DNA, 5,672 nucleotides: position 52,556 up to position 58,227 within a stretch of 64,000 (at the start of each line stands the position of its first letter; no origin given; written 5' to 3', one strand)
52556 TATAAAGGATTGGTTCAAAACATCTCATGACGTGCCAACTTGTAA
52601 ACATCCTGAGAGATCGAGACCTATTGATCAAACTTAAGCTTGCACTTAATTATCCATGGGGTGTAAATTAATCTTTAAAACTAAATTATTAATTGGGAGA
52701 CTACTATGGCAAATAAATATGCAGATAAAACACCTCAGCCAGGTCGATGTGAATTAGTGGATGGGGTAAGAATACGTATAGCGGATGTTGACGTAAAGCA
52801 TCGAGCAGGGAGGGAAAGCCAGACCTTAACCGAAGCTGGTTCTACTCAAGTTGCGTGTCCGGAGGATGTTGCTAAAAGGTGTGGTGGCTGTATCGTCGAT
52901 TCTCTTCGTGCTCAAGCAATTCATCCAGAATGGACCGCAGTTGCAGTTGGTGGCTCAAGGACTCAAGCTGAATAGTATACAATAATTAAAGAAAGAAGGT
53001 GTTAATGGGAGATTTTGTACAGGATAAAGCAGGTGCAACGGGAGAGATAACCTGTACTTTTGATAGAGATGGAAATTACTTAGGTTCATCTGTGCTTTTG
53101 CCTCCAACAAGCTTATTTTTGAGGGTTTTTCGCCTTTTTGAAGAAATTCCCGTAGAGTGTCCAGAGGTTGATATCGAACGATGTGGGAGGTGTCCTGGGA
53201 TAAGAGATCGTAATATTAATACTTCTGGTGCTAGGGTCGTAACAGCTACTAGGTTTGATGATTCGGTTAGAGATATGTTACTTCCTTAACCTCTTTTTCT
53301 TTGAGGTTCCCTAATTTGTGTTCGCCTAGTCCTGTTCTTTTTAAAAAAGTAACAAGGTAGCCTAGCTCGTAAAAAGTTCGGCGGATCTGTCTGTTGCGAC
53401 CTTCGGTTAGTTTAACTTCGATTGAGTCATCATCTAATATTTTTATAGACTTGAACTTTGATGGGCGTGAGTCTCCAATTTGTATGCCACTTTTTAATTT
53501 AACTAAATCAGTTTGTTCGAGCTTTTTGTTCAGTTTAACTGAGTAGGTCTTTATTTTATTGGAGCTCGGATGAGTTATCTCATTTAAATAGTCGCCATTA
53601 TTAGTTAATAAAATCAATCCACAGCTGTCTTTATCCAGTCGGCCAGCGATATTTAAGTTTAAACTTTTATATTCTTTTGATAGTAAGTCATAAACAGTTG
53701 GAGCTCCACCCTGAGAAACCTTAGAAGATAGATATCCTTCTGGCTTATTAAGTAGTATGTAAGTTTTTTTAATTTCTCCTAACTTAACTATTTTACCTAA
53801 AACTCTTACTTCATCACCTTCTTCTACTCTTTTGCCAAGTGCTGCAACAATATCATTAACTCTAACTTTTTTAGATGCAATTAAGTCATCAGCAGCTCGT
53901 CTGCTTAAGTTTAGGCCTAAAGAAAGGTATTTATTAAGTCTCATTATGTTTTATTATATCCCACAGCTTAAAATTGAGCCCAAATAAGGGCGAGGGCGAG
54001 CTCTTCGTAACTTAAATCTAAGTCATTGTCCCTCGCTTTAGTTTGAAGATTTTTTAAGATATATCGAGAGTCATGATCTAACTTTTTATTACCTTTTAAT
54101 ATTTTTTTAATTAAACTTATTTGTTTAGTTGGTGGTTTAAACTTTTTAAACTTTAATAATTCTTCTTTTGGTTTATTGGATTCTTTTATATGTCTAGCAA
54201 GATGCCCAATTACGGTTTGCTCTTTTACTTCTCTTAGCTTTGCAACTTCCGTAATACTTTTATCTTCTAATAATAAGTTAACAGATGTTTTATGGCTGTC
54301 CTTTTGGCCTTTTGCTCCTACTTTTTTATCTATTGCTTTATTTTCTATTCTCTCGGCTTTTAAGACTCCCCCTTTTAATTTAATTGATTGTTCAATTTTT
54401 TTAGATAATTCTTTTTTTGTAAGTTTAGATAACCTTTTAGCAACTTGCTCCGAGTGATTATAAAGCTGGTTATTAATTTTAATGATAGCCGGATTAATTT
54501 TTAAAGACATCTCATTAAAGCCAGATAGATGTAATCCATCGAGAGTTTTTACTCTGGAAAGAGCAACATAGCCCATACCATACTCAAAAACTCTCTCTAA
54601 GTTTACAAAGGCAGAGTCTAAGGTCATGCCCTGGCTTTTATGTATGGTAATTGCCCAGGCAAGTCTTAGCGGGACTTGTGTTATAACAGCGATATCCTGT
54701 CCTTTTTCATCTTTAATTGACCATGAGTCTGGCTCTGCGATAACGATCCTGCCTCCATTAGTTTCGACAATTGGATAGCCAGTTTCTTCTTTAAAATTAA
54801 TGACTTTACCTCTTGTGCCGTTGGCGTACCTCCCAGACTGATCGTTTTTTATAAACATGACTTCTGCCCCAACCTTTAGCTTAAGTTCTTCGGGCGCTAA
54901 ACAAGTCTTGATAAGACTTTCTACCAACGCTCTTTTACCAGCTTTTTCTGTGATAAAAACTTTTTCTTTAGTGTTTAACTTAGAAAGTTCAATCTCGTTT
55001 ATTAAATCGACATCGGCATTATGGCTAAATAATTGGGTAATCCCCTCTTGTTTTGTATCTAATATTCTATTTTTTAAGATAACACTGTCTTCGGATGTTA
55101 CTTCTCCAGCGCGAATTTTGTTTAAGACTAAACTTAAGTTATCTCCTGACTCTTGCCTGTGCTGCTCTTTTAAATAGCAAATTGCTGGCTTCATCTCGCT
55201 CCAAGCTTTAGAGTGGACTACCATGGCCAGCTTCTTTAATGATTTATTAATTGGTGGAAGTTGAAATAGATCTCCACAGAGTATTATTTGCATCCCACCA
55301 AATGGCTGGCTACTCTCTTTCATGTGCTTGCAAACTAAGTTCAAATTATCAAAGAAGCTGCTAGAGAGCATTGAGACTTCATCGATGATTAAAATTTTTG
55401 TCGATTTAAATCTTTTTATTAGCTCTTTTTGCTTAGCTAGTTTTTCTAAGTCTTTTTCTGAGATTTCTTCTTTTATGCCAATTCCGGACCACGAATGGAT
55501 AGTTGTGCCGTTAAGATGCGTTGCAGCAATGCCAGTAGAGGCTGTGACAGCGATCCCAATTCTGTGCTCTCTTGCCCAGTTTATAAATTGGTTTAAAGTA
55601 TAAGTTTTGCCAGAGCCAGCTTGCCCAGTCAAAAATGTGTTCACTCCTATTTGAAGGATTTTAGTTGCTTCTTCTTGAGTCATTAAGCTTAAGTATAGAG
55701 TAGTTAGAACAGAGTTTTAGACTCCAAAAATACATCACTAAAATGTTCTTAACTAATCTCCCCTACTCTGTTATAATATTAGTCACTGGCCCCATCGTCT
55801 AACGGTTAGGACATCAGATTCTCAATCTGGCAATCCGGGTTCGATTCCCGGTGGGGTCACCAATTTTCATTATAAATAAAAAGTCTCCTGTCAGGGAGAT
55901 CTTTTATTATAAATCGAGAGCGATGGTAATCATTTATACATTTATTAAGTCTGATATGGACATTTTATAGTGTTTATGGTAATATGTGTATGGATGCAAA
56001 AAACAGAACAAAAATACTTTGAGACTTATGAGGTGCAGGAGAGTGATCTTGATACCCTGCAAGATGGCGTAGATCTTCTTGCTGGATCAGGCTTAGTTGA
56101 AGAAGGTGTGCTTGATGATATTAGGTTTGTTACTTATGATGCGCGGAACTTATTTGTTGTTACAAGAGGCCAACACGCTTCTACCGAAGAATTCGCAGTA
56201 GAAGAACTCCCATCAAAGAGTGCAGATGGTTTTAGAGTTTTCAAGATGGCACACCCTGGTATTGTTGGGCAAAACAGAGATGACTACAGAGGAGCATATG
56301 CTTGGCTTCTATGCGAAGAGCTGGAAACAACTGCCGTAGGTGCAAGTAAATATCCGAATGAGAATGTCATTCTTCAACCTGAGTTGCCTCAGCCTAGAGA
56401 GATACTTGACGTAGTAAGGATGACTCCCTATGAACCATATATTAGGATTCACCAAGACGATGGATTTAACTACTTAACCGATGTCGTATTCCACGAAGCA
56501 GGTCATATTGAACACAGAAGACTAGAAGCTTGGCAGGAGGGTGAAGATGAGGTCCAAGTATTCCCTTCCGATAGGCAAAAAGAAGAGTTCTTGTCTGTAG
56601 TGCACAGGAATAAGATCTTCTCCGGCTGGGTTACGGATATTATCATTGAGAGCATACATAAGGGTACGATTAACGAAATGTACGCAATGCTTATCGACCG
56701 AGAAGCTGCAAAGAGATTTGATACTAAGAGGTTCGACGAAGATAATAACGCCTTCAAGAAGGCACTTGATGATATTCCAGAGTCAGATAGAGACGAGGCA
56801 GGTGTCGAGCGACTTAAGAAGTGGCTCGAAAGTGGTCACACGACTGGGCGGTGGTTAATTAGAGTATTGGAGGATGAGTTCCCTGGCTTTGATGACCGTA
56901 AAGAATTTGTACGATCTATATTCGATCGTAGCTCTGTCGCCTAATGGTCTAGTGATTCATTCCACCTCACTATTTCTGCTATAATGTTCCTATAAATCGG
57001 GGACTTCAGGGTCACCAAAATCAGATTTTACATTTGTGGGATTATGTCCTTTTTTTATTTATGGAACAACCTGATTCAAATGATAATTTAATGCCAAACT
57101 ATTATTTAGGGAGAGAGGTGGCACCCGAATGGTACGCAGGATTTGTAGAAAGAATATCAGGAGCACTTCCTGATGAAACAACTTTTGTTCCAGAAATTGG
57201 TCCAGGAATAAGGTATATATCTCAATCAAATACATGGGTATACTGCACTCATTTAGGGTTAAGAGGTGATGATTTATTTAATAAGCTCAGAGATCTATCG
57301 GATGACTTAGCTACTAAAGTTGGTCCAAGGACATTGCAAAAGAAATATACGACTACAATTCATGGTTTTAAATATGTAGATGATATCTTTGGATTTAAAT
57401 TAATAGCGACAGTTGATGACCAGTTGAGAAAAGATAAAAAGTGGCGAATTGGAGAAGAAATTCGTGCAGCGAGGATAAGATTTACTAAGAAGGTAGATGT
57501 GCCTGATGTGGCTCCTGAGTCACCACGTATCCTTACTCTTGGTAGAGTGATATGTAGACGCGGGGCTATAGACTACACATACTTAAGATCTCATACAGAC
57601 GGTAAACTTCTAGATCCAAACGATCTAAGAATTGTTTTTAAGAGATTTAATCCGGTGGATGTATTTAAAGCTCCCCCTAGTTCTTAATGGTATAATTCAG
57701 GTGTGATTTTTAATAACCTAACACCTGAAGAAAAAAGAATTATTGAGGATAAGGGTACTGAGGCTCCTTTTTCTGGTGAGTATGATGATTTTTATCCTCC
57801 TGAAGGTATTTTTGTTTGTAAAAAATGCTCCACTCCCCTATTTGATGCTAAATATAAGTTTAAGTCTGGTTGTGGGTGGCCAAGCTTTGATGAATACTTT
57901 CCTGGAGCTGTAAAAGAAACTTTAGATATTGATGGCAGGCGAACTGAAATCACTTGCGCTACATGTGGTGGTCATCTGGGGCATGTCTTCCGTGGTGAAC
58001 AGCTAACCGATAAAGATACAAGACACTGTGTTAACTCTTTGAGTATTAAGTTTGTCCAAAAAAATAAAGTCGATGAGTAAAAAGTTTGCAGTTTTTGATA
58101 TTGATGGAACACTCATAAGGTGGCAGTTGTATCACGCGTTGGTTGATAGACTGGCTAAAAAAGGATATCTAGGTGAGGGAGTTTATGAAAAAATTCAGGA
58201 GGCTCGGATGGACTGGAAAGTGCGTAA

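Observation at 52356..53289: Three tandem paralogous small Cys-rich proteins (C-x7-C-x2-C core) in one transcription unit, apparently GC-rich relative to the flanks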

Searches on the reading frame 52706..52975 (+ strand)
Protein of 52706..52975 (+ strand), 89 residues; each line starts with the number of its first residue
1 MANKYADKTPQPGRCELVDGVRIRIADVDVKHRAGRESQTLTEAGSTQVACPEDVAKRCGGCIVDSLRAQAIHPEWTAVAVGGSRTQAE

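Call 7: search_protein_families(library=pfam, proteins=[window:52706-52972:+], max_evalue=1)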
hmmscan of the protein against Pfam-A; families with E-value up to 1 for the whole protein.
window:52706-52972:+ (89 aa): 0 families

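Call 8: search_protein_families(library=ncbifam, proteins=[window:52706-52972:+], max_evalue=1)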
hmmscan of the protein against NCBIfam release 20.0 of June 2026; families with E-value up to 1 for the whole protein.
window:52706-52972:+ (89 aa): 0 families

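Call 16: find_encoding_contigs(protein=window:52706-52975:+, flank=4000, max_places=6)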
Protein window:52706-52975:+ (89 aa): 18 contigs read that carry it; 6 places shown.
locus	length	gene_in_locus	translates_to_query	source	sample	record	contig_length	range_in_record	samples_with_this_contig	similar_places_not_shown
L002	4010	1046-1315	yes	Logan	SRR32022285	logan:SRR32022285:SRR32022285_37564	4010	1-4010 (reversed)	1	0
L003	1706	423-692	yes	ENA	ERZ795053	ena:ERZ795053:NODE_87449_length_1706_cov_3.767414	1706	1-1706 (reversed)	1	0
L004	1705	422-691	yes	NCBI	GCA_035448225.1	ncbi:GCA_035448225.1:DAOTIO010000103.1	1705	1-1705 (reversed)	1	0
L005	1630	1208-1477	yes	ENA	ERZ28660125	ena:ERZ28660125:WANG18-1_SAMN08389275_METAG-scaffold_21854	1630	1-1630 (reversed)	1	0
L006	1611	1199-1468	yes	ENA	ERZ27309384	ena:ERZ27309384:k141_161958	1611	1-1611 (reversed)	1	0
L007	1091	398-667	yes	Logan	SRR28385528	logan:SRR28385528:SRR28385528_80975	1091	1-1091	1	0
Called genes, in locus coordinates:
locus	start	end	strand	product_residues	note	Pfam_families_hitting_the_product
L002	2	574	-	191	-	?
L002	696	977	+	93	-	-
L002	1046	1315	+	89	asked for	-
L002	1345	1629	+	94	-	-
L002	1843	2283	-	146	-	PF01479:S4, PF00849:PseudoU_synth_2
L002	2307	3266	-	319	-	PF21530:Pif1_2B_dom, PF14493:HTH_40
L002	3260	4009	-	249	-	?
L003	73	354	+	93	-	-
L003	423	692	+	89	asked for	-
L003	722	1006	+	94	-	-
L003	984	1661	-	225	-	PF01479:S4, PF00849:PseudoU_synth_2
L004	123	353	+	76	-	-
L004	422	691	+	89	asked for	-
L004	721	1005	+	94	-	-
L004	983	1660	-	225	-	PF01479:S4, PF00849:PseudoU_synth_2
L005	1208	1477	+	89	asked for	-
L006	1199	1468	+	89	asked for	-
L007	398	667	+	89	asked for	-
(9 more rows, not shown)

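Call 17: find_homologous_proteins(query=window:52706-52972:+, max_evalue=0.01)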
Query window:52706-52972:+ (89 aa): 1 proteins with E <= 0.01 among 2 candidates.
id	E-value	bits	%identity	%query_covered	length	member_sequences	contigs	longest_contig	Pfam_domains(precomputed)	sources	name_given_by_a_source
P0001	1.2e-52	193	100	100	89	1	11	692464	-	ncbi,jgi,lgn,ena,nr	ncbi:MAG: hypothetical protein H6799_01930 [Candidatus Nomurabacteria bacterium]|nr:MAG: hypothetica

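Call 76: search_solved_structures(query=A11, max_evalue=10)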
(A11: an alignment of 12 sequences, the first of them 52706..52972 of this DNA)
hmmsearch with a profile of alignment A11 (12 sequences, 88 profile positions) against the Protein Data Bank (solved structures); distinct sequences matched with E-value up to 10: 0.

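Call 84: search_dna_similar(query=window:52706-52972:+, collection=phages, mode=protein, max_evalue=1, max_rows=5)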
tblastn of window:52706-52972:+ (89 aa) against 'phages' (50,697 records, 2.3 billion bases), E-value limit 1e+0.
No match.

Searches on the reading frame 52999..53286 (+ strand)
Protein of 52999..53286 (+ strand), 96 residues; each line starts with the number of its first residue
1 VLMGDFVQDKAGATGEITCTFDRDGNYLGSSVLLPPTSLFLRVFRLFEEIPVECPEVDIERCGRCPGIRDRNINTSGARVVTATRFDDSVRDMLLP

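Call 7: search_protein_families(library=pfam, proteins=[window:52999-53286:+], max_evalue=1)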
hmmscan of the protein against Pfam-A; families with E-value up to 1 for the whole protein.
window:52999-53286:+ (96 aa): 0 families

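Call 8: search_protein_families(library=ncbifam, proteins=[window:52999-53286:+], max_evalue=1)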
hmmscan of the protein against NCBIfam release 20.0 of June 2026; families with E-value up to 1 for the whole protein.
window:52999-53286:+ (96 aa): 0 families

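Call 18: find_homologous_proteins(query=window:52999-53286:+, max_evalue=0.01)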
Query window:52999-53286:+ (96 aa): 1 proteins with E <= 0.01 among 4 candidates.
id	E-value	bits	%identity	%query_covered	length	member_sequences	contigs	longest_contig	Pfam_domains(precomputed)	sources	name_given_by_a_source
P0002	3.5e-57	208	100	98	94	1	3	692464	-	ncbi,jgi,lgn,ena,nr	ncbi:MAG: hypothetical protein H6799_01935 [Candidatus Nomurabacteria bacterium]|nr:MAG: hypothetica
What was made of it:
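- The two word-index protein searches with single ORFs found only the query itself (calls 17, 18).
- Tried and rejected: Word-index protein search: ORF2 and ORF3 returned only themselves (calls 17, 18).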

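Call 45: search_solved_structures(query=A6, max_evalue=10)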
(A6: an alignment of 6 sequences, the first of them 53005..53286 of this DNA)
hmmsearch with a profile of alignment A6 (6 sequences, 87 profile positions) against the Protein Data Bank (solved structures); distinct sequences matched with E-value up to 10: 0.

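Call 68: predict_structure(protein=window:53005-53286:+)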
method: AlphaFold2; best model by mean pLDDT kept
length: 94 residues; sequences in the alignment: 1
mean_pLDDT: 39.8   pTM: 0.30
mean pLDDT of the five models: 39.8, 38.9, 37.5, 36.2, 36.0
residues with pLDDT >= 90: 0; 70-90: 0; 50-70: 13; < 50: 81
segments of 3 or more residues with pLDDT < 50: 1-14, 30-94
pLDDT, mean of each block of 10 residues (from residue 1): 31 51 52 43 36 36 37 35 39 35
secondary structure, 60 per line:
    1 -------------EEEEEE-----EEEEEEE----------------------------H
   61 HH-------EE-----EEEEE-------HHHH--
elements in order: E14-19 E25-31 E77-81 H89-92

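Call 83: search_dna_similar(query=window:53005-53286:+, collection=phages, mode=protein, max_evalue=1, max_rows=5)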
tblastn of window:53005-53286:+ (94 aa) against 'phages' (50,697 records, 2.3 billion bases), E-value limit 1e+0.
No match.

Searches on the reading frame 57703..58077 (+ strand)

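Call 86: search_protein_families(library=pfam, proteins=[window:57703-58077:+], max_evalue=0.001)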
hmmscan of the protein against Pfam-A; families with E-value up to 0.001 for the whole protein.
window:57703-58077:+ (125 aa): 2 families
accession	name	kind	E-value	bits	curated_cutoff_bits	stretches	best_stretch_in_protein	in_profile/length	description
PF01641.26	SelR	-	5.9e-40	136.3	24.9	1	6-118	1-115/116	SelR domain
PF24046.1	At4g08330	-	0.00035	21.1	27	0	68-106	64-102/129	At4g08330 beta-tent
